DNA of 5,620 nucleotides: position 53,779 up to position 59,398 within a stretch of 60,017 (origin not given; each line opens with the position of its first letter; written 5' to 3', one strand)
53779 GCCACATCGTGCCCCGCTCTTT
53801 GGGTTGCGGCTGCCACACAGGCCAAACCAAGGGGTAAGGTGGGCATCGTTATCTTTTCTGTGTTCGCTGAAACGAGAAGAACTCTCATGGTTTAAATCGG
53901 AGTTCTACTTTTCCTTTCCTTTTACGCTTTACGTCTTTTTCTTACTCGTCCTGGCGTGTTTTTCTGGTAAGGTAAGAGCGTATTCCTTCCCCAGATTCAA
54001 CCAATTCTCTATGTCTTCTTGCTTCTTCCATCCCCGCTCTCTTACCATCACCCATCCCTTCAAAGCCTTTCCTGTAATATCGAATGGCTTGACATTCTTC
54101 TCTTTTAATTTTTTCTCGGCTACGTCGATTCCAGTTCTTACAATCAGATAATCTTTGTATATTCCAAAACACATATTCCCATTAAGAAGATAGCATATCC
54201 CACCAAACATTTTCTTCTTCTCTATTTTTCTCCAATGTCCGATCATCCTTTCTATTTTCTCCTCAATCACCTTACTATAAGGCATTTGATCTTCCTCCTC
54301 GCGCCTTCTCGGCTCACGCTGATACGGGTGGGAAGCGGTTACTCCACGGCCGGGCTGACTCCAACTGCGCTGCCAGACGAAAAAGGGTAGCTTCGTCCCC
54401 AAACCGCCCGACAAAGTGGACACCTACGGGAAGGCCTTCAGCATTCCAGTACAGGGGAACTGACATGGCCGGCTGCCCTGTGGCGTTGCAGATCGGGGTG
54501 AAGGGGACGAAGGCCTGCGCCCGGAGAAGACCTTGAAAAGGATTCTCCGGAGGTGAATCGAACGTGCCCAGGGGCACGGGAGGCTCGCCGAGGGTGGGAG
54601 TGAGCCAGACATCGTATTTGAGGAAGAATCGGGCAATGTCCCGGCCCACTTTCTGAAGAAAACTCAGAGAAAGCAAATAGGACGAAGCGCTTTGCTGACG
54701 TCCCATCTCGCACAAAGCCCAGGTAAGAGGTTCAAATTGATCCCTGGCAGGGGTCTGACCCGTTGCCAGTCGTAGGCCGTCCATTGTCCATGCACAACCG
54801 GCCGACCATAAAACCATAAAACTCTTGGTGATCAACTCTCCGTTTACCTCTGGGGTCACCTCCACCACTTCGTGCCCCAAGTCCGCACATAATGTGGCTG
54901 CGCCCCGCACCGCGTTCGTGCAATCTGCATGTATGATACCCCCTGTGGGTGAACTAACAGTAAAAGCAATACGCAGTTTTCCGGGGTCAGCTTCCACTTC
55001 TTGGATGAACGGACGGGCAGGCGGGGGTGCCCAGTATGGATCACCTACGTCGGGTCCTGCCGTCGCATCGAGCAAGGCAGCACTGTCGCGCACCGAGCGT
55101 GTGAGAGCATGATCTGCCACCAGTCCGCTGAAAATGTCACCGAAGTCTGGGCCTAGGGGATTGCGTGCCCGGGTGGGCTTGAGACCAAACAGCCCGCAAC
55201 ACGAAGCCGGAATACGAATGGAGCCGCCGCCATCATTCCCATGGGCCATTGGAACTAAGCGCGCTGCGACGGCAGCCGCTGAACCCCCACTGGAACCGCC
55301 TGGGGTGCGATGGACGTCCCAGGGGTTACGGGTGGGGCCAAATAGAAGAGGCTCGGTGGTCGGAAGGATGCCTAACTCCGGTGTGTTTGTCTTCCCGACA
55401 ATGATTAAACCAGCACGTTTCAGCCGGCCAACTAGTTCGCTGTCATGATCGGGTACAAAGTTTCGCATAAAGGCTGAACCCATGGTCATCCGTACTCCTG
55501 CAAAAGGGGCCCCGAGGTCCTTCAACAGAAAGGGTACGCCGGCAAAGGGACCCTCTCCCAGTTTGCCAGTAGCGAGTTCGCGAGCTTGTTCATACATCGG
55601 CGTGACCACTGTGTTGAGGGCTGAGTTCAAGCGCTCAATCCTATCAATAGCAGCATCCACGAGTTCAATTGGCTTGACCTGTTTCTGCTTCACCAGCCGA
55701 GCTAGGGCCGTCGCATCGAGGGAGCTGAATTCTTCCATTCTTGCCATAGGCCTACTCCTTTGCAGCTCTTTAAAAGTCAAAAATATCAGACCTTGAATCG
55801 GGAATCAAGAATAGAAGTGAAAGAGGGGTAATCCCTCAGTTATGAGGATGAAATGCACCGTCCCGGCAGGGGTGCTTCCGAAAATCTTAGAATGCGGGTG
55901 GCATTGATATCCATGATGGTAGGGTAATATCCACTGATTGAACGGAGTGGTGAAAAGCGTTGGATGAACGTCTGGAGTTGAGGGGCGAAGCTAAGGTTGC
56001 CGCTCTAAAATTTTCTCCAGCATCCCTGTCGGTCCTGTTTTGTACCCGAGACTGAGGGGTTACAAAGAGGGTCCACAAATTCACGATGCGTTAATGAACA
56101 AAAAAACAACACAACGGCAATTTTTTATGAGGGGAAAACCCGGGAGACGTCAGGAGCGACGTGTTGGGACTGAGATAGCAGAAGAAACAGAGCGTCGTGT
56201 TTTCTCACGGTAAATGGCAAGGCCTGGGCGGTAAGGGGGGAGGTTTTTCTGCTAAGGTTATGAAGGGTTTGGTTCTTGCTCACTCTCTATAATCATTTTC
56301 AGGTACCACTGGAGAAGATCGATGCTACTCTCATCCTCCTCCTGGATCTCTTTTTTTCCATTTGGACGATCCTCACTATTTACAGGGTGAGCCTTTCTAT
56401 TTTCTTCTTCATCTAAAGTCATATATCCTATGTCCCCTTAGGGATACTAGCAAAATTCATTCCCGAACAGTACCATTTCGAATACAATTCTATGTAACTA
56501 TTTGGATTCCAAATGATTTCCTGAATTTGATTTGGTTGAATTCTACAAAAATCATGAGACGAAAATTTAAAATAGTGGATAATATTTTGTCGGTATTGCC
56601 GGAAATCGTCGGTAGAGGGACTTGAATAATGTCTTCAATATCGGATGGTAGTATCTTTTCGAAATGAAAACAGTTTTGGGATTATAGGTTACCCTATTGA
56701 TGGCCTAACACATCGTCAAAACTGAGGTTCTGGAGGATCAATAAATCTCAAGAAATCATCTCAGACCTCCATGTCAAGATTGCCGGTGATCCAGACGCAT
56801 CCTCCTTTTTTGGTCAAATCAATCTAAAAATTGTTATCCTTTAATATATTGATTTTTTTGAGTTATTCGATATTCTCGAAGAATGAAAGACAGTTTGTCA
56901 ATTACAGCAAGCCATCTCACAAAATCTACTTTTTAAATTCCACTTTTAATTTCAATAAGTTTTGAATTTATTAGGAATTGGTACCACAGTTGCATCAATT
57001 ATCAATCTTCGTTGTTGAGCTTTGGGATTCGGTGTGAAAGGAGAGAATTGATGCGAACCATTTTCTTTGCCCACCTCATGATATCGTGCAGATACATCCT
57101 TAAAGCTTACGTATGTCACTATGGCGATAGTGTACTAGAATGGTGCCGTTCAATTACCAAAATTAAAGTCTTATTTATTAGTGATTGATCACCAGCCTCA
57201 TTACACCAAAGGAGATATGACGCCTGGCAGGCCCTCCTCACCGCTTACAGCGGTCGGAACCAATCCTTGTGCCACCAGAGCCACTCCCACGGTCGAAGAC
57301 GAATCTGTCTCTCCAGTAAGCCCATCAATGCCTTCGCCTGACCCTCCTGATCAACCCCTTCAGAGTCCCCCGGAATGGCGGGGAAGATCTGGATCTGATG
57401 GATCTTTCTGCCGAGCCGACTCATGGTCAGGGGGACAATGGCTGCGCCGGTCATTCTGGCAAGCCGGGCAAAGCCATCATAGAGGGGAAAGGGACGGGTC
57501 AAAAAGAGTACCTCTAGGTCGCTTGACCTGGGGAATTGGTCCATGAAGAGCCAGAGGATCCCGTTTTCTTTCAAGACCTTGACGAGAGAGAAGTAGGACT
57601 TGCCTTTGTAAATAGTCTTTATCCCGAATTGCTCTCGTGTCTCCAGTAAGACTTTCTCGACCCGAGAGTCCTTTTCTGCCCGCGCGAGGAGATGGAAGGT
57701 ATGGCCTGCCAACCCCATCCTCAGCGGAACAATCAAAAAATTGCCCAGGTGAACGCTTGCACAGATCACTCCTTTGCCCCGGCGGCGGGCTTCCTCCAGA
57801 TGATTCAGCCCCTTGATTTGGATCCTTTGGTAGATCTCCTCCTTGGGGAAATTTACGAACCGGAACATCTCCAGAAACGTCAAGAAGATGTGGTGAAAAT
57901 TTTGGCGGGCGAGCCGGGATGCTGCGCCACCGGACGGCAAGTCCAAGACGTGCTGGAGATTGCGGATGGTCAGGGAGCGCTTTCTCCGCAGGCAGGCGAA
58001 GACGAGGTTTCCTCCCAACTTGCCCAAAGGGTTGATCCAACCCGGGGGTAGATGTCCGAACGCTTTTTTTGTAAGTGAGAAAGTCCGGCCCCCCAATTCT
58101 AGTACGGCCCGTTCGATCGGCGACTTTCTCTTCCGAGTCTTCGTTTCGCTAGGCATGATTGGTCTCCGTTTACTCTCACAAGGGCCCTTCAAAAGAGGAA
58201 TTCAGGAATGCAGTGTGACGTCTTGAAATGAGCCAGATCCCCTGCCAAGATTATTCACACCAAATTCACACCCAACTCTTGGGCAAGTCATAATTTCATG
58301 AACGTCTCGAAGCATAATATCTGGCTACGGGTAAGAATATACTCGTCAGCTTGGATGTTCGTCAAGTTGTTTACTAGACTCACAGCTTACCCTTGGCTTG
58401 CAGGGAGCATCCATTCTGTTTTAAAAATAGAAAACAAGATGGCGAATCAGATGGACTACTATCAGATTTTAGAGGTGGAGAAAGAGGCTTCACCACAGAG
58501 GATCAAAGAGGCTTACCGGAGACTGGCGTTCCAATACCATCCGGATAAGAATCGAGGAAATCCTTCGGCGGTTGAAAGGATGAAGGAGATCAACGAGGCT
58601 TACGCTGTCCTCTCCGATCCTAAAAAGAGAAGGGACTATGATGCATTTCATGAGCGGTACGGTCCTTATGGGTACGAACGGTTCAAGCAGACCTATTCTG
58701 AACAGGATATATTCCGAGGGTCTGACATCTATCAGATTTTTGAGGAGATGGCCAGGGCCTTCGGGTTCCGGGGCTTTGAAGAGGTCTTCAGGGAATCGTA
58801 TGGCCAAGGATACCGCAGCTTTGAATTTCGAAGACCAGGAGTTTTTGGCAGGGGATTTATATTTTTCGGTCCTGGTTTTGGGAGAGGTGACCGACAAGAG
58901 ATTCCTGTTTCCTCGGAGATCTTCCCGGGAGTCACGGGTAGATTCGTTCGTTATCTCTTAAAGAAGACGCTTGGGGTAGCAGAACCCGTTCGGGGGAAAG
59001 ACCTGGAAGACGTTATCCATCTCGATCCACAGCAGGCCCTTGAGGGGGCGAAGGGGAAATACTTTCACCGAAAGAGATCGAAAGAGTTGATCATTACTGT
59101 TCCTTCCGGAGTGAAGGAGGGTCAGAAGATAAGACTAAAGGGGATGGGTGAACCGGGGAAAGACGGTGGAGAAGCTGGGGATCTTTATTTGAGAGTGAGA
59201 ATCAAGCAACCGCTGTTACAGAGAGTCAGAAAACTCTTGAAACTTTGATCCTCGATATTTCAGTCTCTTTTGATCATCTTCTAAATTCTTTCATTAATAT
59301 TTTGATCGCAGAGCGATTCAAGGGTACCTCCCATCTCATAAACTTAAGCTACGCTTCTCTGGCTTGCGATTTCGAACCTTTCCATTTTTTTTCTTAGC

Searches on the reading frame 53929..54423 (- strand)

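Call 25: search_protein_families(library=ncbifam, proteins=[window:53929-54423:-], max_evalue=0.001)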
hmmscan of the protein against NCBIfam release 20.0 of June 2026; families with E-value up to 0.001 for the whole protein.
window:53929-54423:- (164 aa): 0 families

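Call 62: search_protein_families(library=pfam, proteins=[window:53929-54423:-], max_evalue=0.01)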
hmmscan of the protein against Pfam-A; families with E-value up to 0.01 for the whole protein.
window:53929-54423:- (164 aa): 1 family
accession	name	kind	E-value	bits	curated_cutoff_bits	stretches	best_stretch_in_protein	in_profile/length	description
PF04993.18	TfoX_N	-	1.2e-12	48.3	30.1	1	62-145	4-87/91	TfoX N-terminal domain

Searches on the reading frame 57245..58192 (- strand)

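Call 25: search_protein_families(library=ncbifam, proteins=[window:57245-58192:-], max_evalue=0.001)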
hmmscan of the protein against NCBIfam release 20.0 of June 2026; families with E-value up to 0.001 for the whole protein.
window:57245-58192:- (315 aa): 17 families
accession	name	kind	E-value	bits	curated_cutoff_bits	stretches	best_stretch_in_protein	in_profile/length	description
NF006270.0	PRK08419.1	equivalog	1.5e-27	96.7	248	1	38-311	10-288/298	lipid A biosynthesis lauroyl acyltransferase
TIGR02207.1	lipid_A_htrB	subfamily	6.3e-21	75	297.8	1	46-310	26-290/303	LpxL/LpxP family Kdo(2)-lipid IV(A) lauroyl/palmitoleoyl acyltransferase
NF005919.0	PRK07920.1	equivalog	3.7e-20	72.2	209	1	43-311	20-293/311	phosphatidylinositol mannoside acyltransferase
NF004191.0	PRK05646.1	equivalog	5e-19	68.6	491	1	48-310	31-294/310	lipid A biosynthesis lauroyl acyltransferase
NF005120.0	PRK06553.1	equivalog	9.6e-17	61.3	273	1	108-311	102-306/308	lipid A biosynthesis lauroyl acyltransferase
NF005952.0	PRK08025.1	equivalog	2.6e-16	59.6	517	1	48-310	32-293/306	kdo(2)-lipid IV(A) palmitoleoyltransferase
NF005399.0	PRK06946.1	subfamily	7.7e-16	58.2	343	1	43-310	15-282/294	lipid A biosynthesis lauroyl acyltransferase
NF006487.0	PRK08905.1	equivalog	1.2e-15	57.3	281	1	43-309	8-271/290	lysophospholipid acyltransferase family protein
NF006432.0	PRK08706.1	equivalog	3.2e-15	56.1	384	1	48-310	14-277/289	lipid A biosynthesis lauroyl acyltransferase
NF005340.0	PRK06860.1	subfamily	4e-15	55.8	398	1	49-310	35-296/309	lipid A biosynthesis lauroyl acyltransferase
NF006437.0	PRK08733.1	equivalog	1.5e-14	53.9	540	1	47-311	33-294/306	LpxL/LpxP family Kdo(2)-lipid IV(A) lauroyl/palmitoleoyl acyltransferase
NF006507.0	PRK08943.1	subfamily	3.4e-14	52.6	337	1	44-307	36-300/322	lipid A biosynthesis (KDO)2-(lauroyl)-lipid IVA acyltransferase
TIGR02208.1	lipid_A_msbB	equivalog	1.3e-12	47.6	336.05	1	49-307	31-290/305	lauroyl-Kdo(2)-lipid IV(A) myristoyltransferase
NF006438.0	PRK08734.1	equivalog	8.8e-10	38.1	363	1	43-310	15-284/305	lauroyl acyltransferase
NF004569.0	PRK05906.1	equivalog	1.9e-09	36.9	439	1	138-314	138-315/454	lipid A biosynthesis lauroyl acyltransferase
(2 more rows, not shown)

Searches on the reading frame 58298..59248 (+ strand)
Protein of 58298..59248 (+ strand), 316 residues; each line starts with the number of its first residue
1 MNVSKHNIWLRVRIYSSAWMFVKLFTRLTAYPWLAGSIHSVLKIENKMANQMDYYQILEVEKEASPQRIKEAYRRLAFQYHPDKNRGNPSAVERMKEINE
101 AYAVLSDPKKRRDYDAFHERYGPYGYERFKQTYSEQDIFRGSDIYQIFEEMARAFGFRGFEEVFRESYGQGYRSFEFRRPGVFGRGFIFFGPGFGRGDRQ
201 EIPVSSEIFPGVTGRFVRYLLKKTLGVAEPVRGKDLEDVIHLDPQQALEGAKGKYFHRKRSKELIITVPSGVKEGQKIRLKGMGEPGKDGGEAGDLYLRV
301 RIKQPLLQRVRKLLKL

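Call 25: search_protein_families(library=ncbifam, proteins=[window:58298-59248:+], max_evalue=0.001)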
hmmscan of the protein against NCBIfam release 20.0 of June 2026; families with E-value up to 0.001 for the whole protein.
window:58298-59248:+ (316 aa): 15 families
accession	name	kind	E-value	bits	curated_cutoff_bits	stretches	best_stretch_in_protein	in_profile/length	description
TIGR02349.1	DnaJ_bact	equivalog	2.9e-40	138.7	377.2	2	53-157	1-105/354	molecular chaperone DnaJ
NF008035.0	PRK10767.1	subfamily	6.4e-38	130.8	338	2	51-156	3-101/374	molecular chaperone DnaJ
NF010894.0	PRK14301.1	equivalog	8.2e-33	113.9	548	2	50-157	2-103/373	chaperone protein DnaJ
NF010872.0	PRK14279.1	equivalog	1.7e-32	113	556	2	51-174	8-137/394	molecular chaperone DnaJ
NF010892.0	PRK14299.1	equivalog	1.7e-32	112.8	392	2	51-170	3-124/291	chaperone protein DnaJ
NF010871.0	PRK14278.1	equivalog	7.7e-29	100.7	502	2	52-115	3-65/378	molecular chaperone DnaJ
NF007618.0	PRK10266.1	equivalog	2.7e-28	99.3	403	2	52-151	4-101/306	curved DNA-binding protein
NF010885.0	PRK14292.1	equivalog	3e-28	98.9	585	2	52-151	2-94/371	chaperone protein DnaJ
NF010874.0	PRK14281.1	equivalog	7.4e-28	97.8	619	2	52-167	3-124/397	chaperone protein DnaJ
NF037946.1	terminal_TopJ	equivalog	3.9e-26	91.8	300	1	48-139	1-87/810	terminal organelle assembly protein TopJ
TIGR03835.1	termin_org_DnaJ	equivalog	6.6e-20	71.1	512.25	1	53-154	3-94/871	terminal organelle assembly protein TopJ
NF050028.1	CldAdptActJ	equivalog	9.8e-12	45.2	150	1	53-114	3-69/93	cold adaptation protein ActJcold adaptation protein ActJ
NF006948.0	PRK09430.1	equivalog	1.1e-07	31.8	162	1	49-109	197-264/267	co-chaperone DjlA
TIGR00714.1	hscB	equivalog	1.1e-05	25.6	46.75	1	67-114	6-56/156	Fe-S protein assembly co-chaperone HscB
NF003449.0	PRK05014.1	equivalog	0.00016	21.9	189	1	52-114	1-70/172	co-chaperone HscB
